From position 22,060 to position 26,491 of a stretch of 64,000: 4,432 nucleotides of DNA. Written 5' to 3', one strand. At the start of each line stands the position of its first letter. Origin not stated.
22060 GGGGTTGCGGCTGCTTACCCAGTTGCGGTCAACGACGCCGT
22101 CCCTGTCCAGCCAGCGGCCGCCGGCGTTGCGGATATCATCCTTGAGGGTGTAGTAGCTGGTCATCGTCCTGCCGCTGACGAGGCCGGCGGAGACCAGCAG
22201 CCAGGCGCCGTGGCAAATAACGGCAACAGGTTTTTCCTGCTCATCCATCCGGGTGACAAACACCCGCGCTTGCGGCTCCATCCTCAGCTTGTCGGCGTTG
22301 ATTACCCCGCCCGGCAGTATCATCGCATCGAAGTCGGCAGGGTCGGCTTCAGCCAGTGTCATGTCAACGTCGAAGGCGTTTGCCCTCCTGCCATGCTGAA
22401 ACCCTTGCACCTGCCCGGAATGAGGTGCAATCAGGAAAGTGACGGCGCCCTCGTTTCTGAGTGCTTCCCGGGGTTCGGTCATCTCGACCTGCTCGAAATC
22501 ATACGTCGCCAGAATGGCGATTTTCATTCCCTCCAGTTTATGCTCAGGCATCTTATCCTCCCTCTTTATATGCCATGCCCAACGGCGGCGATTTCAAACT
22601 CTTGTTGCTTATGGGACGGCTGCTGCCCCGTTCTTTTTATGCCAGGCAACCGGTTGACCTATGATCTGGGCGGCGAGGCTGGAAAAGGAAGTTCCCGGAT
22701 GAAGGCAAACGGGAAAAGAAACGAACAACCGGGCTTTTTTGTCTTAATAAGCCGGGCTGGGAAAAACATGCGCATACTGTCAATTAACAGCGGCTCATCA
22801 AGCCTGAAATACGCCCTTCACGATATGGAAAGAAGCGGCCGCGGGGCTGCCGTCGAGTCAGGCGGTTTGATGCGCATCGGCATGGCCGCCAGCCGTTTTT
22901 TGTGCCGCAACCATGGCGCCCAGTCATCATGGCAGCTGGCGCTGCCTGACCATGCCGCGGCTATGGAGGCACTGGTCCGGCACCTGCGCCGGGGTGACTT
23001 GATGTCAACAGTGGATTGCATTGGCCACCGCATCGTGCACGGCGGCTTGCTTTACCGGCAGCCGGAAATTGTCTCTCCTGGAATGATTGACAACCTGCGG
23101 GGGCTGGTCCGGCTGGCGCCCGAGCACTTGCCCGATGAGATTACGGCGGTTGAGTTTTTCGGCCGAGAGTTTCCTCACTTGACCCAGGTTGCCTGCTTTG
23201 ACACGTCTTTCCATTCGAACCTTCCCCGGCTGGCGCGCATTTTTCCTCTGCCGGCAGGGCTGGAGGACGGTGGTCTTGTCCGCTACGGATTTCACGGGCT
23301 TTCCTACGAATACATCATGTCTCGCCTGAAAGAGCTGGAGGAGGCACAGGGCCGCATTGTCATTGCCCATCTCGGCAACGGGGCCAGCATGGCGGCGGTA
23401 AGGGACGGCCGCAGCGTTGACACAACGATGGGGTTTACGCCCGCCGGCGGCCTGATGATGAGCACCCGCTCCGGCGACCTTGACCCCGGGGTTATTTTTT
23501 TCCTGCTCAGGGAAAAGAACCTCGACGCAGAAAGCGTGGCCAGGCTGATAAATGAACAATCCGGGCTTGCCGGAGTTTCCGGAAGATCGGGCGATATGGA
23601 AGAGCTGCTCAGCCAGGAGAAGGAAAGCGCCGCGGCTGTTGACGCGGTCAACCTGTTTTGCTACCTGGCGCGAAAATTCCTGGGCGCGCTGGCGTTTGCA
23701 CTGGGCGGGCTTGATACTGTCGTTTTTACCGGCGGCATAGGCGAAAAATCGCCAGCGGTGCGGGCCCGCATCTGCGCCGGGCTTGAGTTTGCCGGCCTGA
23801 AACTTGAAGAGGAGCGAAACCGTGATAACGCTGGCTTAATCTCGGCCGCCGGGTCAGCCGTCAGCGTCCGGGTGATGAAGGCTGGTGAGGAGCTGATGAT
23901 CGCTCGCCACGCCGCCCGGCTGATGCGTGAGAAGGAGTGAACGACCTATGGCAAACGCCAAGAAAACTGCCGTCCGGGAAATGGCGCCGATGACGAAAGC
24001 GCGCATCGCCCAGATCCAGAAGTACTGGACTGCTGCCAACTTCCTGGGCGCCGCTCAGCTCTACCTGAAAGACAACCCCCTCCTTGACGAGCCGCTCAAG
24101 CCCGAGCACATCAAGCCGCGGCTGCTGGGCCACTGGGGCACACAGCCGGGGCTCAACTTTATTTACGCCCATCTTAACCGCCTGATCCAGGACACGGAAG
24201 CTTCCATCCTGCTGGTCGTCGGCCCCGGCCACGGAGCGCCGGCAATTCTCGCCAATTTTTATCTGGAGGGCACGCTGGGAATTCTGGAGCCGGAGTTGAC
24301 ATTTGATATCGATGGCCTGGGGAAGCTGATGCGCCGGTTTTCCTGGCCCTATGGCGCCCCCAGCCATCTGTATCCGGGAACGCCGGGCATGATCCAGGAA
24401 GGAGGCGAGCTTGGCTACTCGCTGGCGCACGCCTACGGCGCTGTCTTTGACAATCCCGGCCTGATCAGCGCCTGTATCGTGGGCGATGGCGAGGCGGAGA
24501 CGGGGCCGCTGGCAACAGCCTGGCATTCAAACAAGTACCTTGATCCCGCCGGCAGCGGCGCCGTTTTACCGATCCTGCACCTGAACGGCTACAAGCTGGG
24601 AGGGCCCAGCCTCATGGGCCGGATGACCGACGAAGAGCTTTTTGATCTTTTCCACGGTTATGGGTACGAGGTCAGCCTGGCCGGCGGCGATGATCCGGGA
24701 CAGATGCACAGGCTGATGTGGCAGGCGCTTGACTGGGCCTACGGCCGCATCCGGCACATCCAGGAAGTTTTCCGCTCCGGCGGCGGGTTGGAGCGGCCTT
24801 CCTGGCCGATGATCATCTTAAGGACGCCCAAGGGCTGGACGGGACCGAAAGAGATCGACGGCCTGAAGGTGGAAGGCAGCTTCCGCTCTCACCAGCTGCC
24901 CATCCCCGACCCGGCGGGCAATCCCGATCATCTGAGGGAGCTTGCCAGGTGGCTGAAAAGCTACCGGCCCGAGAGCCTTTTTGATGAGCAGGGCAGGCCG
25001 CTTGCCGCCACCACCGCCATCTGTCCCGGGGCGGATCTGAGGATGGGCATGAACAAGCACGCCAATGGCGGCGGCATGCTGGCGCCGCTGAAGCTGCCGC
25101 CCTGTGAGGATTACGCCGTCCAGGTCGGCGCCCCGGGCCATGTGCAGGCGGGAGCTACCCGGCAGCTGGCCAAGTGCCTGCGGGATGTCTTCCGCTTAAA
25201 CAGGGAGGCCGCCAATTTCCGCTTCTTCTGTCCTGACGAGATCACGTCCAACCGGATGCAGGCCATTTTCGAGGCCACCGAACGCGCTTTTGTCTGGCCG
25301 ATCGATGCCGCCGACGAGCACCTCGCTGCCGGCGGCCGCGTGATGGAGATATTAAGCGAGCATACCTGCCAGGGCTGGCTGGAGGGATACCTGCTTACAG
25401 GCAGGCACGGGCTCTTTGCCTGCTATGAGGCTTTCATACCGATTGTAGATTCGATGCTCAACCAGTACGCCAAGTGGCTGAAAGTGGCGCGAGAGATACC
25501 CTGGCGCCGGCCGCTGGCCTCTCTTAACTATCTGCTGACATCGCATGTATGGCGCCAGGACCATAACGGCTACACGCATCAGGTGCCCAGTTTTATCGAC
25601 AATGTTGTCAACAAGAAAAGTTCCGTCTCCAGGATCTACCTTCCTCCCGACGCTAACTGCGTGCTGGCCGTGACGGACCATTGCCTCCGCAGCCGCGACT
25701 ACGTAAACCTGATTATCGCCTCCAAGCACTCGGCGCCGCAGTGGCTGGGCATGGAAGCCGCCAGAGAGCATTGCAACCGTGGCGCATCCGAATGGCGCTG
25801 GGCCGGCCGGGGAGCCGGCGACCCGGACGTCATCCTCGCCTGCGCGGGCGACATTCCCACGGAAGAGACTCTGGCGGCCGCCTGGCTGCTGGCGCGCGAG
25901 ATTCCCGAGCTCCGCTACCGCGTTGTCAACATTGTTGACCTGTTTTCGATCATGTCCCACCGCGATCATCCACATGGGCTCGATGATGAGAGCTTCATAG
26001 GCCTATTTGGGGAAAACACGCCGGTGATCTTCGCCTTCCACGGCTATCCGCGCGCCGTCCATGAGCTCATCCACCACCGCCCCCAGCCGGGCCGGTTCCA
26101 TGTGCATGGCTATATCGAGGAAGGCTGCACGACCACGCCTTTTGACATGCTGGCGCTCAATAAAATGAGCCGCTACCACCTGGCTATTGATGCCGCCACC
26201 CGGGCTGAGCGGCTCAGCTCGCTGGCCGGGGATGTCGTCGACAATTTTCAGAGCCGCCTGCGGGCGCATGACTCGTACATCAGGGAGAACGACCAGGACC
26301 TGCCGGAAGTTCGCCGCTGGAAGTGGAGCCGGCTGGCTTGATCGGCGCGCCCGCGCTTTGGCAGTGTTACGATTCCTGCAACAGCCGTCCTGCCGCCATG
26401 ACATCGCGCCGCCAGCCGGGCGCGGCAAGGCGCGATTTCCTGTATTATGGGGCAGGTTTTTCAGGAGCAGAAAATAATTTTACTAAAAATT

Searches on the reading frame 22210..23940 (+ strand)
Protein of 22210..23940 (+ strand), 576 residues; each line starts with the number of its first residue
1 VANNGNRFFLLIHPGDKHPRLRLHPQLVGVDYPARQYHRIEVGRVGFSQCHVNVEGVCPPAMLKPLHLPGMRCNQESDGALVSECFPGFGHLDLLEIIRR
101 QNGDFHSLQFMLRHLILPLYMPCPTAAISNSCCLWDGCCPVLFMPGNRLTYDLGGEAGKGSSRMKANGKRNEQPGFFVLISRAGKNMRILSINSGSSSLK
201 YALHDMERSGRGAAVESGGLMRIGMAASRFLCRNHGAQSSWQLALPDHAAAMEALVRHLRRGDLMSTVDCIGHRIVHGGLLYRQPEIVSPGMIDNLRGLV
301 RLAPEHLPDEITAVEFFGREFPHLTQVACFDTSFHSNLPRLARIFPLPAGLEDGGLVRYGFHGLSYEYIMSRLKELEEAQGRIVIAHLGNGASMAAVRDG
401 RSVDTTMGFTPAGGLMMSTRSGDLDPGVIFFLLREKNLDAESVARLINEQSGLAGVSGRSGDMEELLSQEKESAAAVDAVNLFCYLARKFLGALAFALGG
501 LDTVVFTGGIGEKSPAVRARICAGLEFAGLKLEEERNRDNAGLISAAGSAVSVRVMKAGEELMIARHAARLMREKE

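Call 91: search_protein_families(library=pfam, proteins=[window:22210-23940:+], max_evalue=0.0001)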
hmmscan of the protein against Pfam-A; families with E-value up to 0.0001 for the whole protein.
window:22210-23940:+ (576 aa): 1 family
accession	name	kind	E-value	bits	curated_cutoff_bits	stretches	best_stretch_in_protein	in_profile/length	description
PF00871.23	Acetate_kinase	-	4.5e-104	348.7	22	1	189-566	2-392/392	Acetokinase family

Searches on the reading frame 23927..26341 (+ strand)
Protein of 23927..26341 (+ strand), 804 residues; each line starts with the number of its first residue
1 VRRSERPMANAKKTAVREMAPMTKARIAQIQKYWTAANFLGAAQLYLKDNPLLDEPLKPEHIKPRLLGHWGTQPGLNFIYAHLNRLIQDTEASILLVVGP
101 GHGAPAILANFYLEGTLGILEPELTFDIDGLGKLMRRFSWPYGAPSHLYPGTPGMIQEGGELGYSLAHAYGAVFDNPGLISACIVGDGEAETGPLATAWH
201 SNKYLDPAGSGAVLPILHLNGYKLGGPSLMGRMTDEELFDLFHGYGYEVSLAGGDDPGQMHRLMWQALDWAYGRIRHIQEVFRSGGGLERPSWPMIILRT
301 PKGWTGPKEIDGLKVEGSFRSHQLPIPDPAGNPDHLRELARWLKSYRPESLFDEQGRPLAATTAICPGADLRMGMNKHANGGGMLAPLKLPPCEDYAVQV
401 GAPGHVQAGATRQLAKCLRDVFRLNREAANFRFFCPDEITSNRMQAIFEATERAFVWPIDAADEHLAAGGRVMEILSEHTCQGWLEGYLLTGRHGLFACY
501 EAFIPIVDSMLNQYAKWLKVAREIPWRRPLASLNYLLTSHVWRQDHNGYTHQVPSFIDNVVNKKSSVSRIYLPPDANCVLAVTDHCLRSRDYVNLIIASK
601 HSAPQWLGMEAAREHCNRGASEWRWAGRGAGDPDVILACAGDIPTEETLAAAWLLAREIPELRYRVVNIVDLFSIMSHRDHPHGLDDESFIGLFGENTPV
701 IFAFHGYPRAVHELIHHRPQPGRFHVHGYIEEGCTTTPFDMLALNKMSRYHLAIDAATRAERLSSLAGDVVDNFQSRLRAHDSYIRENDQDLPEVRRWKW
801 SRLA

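Call 40: search_protein_families(library=pfam, proteins=[window:23927-26341:+], max_evalue=0.00001)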
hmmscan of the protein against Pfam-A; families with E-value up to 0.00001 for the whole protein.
window:23927-26341:+ (804 aa): 3 families
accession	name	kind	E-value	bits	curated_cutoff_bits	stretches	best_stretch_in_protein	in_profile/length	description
PF09364.15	XFP_N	-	9.8e-149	495.5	23.7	1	22-382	2-362/364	XFP N-terminal domain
PF03894.20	XFP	-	3.5e-84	281.4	22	1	413-589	2-177/177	D-xylulose 5-phosphate/D-fructose 6-phosphate phosphoketolase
PF09363.15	XFP_C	-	3.7e-78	262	23.4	1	600-800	1-202/202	XFP C-terminal domain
